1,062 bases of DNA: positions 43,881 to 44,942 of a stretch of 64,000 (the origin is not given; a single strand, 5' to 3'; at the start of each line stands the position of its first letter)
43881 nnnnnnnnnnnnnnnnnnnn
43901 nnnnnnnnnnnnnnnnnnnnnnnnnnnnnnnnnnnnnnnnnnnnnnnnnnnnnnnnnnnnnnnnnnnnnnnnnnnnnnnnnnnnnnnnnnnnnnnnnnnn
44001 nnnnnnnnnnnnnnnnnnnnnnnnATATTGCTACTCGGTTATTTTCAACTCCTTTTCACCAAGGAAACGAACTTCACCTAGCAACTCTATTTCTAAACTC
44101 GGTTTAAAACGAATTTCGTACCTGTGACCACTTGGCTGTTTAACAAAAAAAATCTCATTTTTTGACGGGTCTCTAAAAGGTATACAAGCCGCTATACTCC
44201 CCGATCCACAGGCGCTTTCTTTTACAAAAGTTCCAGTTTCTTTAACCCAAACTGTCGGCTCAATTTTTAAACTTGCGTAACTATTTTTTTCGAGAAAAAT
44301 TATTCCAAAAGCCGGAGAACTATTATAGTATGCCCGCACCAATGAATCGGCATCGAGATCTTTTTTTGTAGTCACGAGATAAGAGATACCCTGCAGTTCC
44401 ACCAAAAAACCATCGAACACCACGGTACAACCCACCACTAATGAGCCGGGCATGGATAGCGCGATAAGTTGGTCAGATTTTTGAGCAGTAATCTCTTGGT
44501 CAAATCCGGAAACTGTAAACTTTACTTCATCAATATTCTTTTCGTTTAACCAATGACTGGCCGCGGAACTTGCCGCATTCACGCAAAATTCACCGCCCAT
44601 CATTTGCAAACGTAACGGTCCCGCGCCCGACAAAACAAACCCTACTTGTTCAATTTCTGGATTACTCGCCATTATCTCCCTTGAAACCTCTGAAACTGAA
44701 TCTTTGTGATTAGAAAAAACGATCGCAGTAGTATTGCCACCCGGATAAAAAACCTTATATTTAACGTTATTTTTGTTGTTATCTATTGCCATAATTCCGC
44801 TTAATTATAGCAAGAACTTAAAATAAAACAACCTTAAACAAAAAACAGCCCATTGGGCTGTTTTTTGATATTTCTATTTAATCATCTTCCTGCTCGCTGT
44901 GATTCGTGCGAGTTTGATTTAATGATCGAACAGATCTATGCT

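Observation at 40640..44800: Candidate novel amidoligase module: 864-aa protein with unknown 540-aa N-domain fused to a RimK-like ATP-grasp, adjacent to a DapF-family epimerase and a GC-shifted orphan gene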

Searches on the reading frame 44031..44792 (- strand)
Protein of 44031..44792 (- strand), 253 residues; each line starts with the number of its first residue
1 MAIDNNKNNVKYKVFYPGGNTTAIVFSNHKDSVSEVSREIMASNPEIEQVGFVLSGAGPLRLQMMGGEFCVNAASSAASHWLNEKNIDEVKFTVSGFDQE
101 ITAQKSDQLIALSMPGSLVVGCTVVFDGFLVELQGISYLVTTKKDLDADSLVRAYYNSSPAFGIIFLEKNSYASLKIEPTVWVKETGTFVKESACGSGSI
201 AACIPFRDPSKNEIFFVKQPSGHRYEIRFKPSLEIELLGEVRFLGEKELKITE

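Call 3: search_protein_families(library=pfam, proteins=[window:44031-44792:-], max_evalue=0.1)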
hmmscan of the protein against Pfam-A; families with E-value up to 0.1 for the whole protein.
window:44031-44792:- (253 aa): 0 families

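Call 4: search_protein_families(library=ncbifam, proteins=[window:44031-44792:-], max_evalue=0.1)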
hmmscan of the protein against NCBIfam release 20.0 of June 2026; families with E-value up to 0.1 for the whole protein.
window:44031-44792:- (253 aa): 3 families
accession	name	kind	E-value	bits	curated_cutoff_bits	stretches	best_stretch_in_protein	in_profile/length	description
NF052224.1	HistRaceHisRFuso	equivalog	1.1e-18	67.8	400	1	15-224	8-229/254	histidine racemase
NF033599.1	His_racem_CntK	equivalog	2.3e-16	60.1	300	1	7-223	1-239/271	histidine racemase CntK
NF007375.0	PRK09880.1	equivalog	0.058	12.2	469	0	63-102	211-250/344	L-idonate 5-dehydrogenase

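Call 7: search_solved_structures(query=window:44031-44792:-, max_evalue=0.1, show_alignments=2)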
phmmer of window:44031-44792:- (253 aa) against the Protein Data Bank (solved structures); distinct sequences matched with E-value up to 0.1: 5.
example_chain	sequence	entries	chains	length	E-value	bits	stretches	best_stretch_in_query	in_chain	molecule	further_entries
9cr6_A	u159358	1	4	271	9.3e-12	48.5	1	15-223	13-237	Histidine racemase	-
9cr1_A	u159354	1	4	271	9.7e-12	48.4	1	15-223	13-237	Histidine racemase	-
6jis_A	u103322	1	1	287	2.4e-09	40.6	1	6-222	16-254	Diaminopimelate epimerase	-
6l4l_A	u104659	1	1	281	3e-09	40.3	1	6-222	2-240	Diaminopimelate epimerase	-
6jiw_A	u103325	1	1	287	6.1e-08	36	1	6-222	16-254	Diaminopimelate epimerase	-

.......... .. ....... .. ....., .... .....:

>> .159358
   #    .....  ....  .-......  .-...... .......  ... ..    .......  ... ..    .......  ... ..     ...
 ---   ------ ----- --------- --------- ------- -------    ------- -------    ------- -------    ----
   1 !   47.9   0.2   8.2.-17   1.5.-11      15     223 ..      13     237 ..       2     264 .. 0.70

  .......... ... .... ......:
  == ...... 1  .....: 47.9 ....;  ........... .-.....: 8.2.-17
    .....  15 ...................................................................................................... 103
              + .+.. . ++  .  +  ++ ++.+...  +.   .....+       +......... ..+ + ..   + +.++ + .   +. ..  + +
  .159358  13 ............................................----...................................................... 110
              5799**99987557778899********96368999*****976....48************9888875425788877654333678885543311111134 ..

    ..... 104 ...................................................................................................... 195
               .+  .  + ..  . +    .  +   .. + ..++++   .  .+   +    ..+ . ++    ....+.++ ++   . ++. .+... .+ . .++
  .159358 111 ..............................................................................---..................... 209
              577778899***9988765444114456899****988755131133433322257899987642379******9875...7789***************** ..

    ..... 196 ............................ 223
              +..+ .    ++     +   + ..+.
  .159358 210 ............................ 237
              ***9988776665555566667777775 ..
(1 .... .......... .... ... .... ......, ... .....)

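Call 27: find_homologous_proteins(query=window:44031-44792:-, max_evalue=0.001)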
Query window:44031-44792:- (253 aa): 153 proteins with E <= 0.001 among 732 candidates; the best 120 are listed.
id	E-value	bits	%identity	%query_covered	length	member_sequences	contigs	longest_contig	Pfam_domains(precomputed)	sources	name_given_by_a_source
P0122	6.6e-163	558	100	100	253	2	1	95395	PF26317.1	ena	-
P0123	4.1e-89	317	61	99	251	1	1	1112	PF26317.1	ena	-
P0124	2.4e-50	190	41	98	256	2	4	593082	PF26317.1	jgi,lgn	jgi:diaminopimelate epimerase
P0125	2.0e-45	174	42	94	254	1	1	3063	PF26317.1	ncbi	-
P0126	9.3e-41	158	41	88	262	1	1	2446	PF26317.1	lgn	-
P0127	4.3e-40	156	37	93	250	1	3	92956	PF26317.1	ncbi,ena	-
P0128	5.0e-40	156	39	94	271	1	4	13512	PF26317.1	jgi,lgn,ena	jgi:diaminopimelate epimerase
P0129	9.6e-38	148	38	93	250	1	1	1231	PF26317.1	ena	-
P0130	3.2e-37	147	39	95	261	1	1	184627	PF26317.1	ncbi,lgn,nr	ncbi:MAG: hypothetical protein Q7K39_01810 [Candidatus Magasanikbacteria bacterium]|nr:hypothetical 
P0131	3.6e-37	147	37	95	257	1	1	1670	PF26317.1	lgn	-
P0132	5.7e-36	143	39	94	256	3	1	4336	PF26317.1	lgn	-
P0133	6.3e-36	142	38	87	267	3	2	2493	PF26317.1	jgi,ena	-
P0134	6.6e-36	142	36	96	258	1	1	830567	PF26317.1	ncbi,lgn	-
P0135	7.1e-36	142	39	93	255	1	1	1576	PF26317.1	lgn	-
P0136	1.8e-35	141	38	87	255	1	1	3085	PF26317.1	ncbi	-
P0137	1.9e-35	141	37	93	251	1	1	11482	PF26317.1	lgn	-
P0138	2.1e-35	141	38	94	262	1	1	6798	PF26317.1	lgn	-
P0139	2.2e-35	141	37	93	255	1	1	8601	PF26317.1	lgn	-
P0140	2.3e-35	141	35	96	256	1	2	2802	PF26317.1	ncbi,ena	-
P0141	2.4e-35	141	36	96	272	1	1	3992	PF26317.1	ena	-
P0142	2.9e-35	140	37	96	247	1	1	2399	PF26317.1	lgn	-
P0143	3.3e-35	140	37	94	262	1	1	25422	PF26317.1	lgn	-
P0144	4.6e-35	140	37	94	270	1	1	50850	PF26317.1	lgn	-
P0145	4.9e-35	140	37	92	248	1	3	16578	PF26317.1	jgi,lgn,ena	jgi:diaminopimelate epimerase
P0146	7.5e-35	139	37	87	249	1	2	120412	PF26317.1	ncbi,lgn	-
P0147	9.5e-35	139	37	95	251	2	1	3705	PF26317.1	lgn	-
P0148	1.1e-34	138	36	93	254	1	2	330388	PF26317.1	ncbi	-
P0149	1.3e-34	138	37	96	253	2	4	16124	PF26317.1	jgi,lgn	jgi:diaminopimelate epimerase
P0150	2.6e-34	137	37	87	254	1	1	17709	PF26317.1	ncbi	-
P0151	2.6e-34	137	39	87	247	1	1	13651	PF26317.1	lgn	-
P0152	4.5e-34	136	37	95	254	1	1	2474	PF26317.1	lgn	-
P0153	4.8e-34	136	37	94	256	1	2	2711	PF01678.25,PF26317.1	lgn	-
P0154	6.8e-34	136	36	96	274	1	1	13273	PF26317.1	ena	-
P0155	1.6e-33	135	40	87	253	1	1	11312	PF26317.1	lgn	-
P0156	3.4e-33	134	37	92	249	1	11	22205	PF26317.1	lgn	-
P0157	4.9e-33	133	36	96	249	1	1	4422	PF26317.1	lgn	-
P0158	9.5e-33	132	33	96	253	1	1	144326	PF26317.1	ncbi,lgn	-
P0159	1.5e-32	131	37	96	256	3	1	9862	PF26317.1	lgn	-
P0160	2.0e-32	131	35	95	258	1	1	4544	PF26317.1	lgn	-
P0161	1.2e-31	128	35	91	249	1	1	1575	PF26317.1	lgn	-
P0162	1.3e-31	128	32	96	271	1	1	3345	PF26317.1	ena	-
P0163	2.1e-31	128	36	87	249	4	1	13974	PF26317.1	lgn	-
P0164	2.8e-31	127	34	94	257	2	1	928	PF26317.1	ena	-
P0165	3.3e-31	127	35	87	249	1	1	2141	PF26317.1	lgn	-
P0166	3.7e-31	127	34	92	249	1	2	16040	PF26317.1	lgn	-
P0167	1.4e-30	125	34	96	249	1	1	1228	PF26317.1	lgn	-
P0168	2.2e-30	124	32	95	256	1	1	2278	PF26317.1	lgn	-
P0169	2.6e-30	124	34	96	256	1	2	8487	PF26317.1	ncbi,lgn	-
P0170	4.4e-29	120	30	95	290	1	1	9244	PF26317.1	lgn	-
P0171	1.3e-27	115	34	96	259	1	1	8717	PF26317.1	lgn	-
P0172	2.8e-27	114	31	96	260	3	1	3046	PF26317.1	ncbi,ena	-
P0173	3.3e-27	114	33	97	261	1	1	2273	PF26317.1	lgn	-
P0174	4.5e-25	107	33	96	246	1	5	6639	PF26317.1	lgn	-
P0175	2.0e-24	105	37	81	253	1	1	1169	PF26317.1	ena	-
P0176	6.5e-24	103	36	84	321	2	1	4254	PF26317.1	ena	-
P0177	7.9e-24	103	33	95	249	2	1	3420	PF26317.1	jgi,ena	-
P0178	2.2e-22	98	33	93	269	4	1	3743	PF26317.1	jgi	jgi:diaminopimelate epimerase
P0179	6.9e-22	96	33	91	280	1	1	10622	PF26317.1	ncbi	-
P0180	1.1e-21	96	32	88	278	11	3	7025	PF26317.1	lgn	-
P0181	3.4e-21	94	30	89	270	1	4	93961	PF26317.1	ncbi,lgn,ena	-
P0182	5.3e-21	94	33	85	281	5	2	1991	PF26317.1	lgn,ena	-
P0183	7.1e-21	93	34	84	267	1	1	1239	PF26317.1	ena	-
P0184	9.4e-21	93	31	95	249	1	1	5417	PF01678.25,PF26317.1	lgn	-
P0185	1.0e-20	93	32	95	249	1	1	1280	PF26317.1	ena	-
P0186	1.5e-20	92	31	95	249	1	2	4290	PF26317.1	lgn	-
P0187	3.1e-20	91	34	84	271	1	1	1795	PF26317.1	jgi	-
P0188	4.7e-20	90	28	92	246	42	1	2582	PF26317.1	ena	-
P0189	7.4e-20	90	32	85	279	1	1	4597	PF26317.1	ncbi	-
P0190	3.7e-19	88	31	85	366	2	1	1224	PF26317.1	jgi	-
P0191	5.9e-19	87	31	87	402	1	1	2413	PF03129.26,PF26317.1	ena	-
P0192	3.1e-18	85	32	86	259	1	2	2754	PF26317.1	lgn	-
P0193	1.1e-17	83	34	81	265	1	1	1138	PF01678.25,PF26317.1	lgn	-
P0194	1.4e-17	82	35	85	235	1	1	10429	PF26317.1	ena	-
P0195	1.6e-17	82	35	84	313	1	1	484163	PF26317.1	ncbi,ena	-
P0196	2.4e-17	82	32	85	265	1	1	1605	PF26317.1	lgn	-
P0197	2.4e-17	82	34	81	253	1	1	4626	PF26317.1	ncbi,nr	ncbi:hypothetical protein GF382_01715 [Candidatus Falkowbacteria bacterium]|nr:hypothetical protein 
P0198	1.7e-16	79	30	87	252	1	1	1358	PF26317.1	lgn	-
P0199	2.0e-16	79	33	85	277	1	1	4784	PF26317.1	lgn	-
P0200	7.0e-16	77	33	97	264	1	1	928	PF26317.1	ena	-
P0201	7.9e-16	77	33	81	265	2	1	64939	PF01678.25,PF26317.1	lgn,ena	-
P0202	8.6e-16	77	29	94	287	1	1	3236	PF26317.1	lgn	-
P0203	1.1e-15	76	33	85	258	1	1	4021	PF26317.1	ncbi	-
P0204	1.3e-15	76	35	77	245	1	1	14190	PF26317.1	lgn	-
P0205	2.3e-15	75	32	81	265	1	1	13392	PF01678.25,PF26317.1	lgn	-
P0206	2.4e-15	75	30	89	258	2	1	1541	PF26317.1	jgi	jgi:diaminopimelate epimerase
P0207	3.7e-15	74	34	75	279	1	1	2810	PF26317.1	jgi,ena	-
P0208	4.3e-15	74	32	93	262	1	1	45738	PF26317.1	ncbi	-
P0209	7.0e-15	74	32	77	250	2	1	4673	PF26317.1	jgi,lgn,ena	-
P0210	1.4e-14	73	33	77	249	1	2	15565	PF26317.1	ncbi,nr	ncbi:MAG TPA: hypothetical protein DIU45_04165 [Clostridium sp.]|nr:hypothetical protein [Clostridiu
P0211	1.5e-14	72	30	89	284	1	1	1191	PF26317.1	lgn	-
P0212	2.3e-14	72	31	89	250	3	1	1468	PF26317.1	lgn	-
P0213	4.3e-14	71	32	73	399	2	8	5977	PF13673.14,PF13508.14,PF26317.1,PF13527.14,PF00583.32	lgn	-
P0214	4.5e-14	71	30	89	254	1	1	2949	PF26317.1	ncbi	-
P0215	6.0e-14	70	30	89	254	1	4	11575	PF26317.1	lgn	-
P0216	6.9e-14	70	31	81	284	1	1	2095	PF26317.1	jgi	jgi:diaminopimelate epimerase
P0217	6.9e-14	70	30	84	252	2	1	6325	PF26317.1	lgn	-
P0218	7.1e-14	70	33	77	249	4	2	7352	PF26317.1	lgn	-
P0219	8.8e-14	70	31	83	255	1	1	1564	PF26317.1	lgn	-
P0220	8.8e-14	70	31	83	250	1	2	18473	PF26317.1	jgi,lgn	-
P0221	1.1e-13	70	30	96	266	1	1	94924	PF26317.1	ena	-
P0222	2.4e-13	69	30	90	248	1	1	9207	PF26317.1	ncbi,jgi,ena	-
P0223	2.9e-13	68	32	87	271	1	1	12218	PF26317.1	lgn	-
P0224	2.9e-13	68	31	85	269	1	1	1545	PF26317.1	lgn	-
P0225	3.5e-13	68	30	85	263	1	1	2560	PF26317.1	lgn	-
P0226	4.9e-13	68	31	96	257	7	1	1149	PF26317.1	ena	-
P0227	7.5e-13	67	30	95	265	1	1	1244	PF26317.1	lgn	-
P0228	8.6e-13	67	32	76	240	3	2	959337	PF26317.1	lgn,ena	-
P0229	1.0e-12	66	31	84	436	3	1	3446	PF13673.14,PF13508.14,PF26317.1,PF00583.32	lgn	-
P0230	1.1e-12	66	31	86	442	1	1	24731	PF13508.14,PF08445.17,PF26317.1,PF00583.32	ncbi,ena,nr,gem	ncbi:GNAT family N-acetyltransferase [Candidatus Saccharibacteria bacterium]|nr:GNAT family N-acetyl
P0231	1.2e-12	66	28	96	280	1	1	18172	PF26317.1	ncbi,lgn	-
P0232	2.0e-12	66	31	84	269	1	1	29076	PF26317.1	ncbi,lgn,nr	ncbi:MAG: hypothetical protein KBS74_03805 [Clostridiales bacterium]|nr:hypothetical protein [Candid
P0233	2.1e-12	65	31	86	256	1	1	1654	PF26317.1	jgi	-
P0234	2.3e-12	65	29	96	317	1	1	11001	PF26317.1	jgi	-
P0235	2.6e-12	65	29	83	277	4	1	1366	PF01678.25,PF26317.1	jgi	jgi:diaminopimelate epimerase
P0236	3.6e-12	65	30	84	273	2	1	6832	PF26317.1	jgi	jgi:diaminopimelate epimerase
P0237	4.7e-12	64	31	77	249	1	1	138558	PF26317.1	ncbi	ncbi:hypothetical protein [Clostridium sp. Marseille-QA1073]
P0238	6.9e-12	64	29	84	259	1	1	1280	PF26317.1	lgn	-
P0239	7.4e-12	64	30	85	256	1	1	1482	PF26317.1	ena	-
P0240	8.9e-12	63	27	96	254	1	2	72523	PF26317.1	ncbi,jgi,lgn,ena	-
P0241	1.9e-11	62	30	85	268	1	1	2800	PF26317.1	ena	-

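Call 66: search_protein_families(library=ncbifam, proteins=[P0191, P0190, P0176, P0230, P0195, P0234], max_evalue=0.001)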
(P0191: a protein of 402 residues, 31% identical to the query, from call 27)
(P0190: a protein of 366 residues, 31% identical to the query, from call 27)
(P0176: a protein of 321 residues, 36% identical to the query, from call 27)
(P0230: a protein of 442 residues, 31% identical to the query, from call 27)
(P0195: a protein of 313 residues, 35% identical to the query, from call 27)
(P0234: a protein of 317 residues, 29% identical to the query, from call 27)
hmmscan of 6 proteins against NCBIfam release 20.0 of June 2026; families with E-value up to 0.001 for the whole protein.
P0191 (402 aa): 7 families
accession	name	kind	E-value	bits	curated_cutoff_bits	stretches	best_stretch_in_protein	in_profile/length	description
NF009085.0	PRK12420.1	equivalog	1.1e-29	104.1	540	1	1-113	302-415/426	histidine--tRNA ligase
TIGR00442.1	hisS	equivalog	1e-22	80.7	286.75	1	8-112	292-401/406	histidine--tRNA ligase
NF033599.1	His_racem_CntK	equivalog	1.8e-22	80.1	300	1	132-386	3-260/271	histidine racemase CntK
NF052224.1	HistRaceHisRFuso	equivalog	4.7e-18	65.8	400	1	131-381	1-244/254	histidine racemase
NF003068.0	PRK03991.1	equivalog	2.1e-07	29.7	484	1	42-126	504-590/613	threonine--tRNA ligase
TIGR00418.1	thrS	equivalog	3.1e-07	29.7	383.65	1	41-112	476-549/565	threonine--tRNA ligase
NF011500.0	PRK14938.1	equivalog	6.7e-06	25.3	362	1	40-126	277-365/387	Ser-tRNA(Thr) hydrolase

P0190 (366 aa): 2 families
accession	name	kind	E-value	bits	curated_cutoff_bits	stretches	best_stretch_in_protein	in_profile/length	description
NF052224.1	HistRaceHisRFuso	equivalog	7.9e-14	52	400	1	58-326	7-237/254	histidine racemase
NF033599.1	His_racem_CntK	equivalog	6.3e-13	48.8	300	1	60-322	10-245/271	histidine racemase CntK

P0176 (321 aa): 2 families
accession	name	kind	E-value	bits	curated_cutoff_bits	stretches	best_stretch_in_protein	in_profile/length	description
NF033599.1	His_racem_CntK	equivalog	2.1e-33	115.9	300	1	29-294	4-264/271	histidine racemase CntK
NF052224.1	HistRaceHisRFuso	equivalog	1.6e-24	87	400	1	29-268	3-228/254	histidine racemase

P0230 (442 aa): 2 families
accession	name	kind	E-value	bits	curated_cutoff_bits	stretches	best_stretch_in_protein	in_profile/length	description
NF052224.1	HistRaceHisRFuso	equivalog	4.4e-19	69.2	400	1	22-212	22-208/254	histidine racemase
NF033599.1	His_racem_CntK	equivalog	2e-11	43.9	300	1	22-239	22-240/271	histidine racemase CntK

P0195 (313 aa): 3 families
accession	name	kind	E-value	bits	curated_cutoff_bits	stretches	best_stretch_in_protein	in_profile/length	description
NF033599.1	His_racem_CntK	equivalog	6e-20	71.8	300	1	56-308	11-266/271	histidine racemase CntK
NF052224.1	HistRaceHisRFuso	equivalog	1.3e-12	47.9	400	1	109-279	51-227/254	histidine racemase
TIGR00652.1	DapF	equivalog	9.4e-06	25.2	114.65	0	249-310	212-268/270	diaminopimelate epimerase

P0234 (317 aa): 3 families
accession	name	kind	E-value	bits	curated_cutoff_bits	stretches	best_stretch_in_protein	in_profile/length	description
NF033599.1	His_racem_CntK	equivalog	3e-16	59.7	300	1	14-280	9-249/271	histidine racemase CntK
NF052224.1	HistRaceHisRFuso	equivalog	4.1e-14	52.9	400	1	16-269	10-227/254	histidine racemase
NF011235.0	PRK14642.1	equivalog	0.00057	19.5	297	1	151-186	64-100/199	ribosome maturation factor RimP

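Call 88: find_encoding_contigs(protein=P0230, flank=7000, max_places=1)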
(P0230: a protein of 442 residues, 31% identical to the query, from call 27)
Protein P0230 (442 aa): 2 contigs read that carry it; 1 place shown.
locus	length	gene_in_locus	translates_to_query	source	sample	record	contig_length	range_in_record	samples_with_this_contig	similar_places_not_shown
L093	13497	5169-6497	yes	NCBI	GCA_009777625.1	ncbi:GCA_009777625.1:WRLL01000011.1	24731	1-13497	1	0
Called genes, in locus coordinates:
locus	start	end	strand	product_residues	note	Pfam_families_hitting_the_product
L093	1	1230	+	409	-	PF00270:DEAD, PF04851:ResIII, PF00271:Helicase_C, PF22590:Cas3-like_C_2 (weak), PF19833:RecG_dom3_C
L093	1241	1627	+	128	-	-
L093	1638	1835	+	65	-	-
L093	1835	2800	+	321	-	-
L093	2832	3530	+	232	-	PF00455:DeoRC (faint), PF06026:Rib_5-P_isom_A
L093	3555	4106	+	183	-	PF03602:Cons_hypoth95, PF05175:MTS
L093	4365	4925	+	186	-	PF09997:DUF2238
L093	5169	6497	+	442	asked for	PF26317:CntK_N, PF13508:Acetyltransf_7 (faint), PF00583:Acetyltransf_1, PF08445:FR47 (weak)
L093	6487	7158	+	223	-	PF01427:Peptidase_M15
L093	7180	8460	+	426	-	PF13393:tRNA-synt_His, PF00587:tRNA-synt_2b, PF03129:HGTP_anticodon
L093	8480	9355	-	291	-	-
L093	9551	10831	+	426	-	PF05697:Trigger_N, PF00254:FKBP_C, PF05698:Trigger_C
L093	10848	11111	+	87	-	PF00581:Rhodanese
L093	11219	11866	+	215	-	-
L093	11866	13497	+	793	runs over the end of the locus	-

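Call 89: find_encoding_contigs(protein=P0191, flank=3000, max_places=1)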
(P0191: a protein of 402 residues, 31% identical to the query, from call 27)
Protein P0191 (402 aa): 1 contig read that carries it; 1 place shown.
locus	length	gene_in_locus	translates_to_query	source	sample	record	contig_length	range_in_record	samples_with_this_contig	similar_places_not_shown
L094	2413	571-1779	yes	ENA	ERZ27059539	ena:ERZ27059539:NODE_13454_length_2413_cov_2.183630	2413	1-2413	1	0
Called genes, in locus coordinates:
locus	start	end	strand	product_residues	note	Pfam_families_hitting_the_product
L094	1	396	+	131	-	?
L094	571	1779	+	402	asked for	PF03129:HGTP_anticodon, PF26317:CntK_N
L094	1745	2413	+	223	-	?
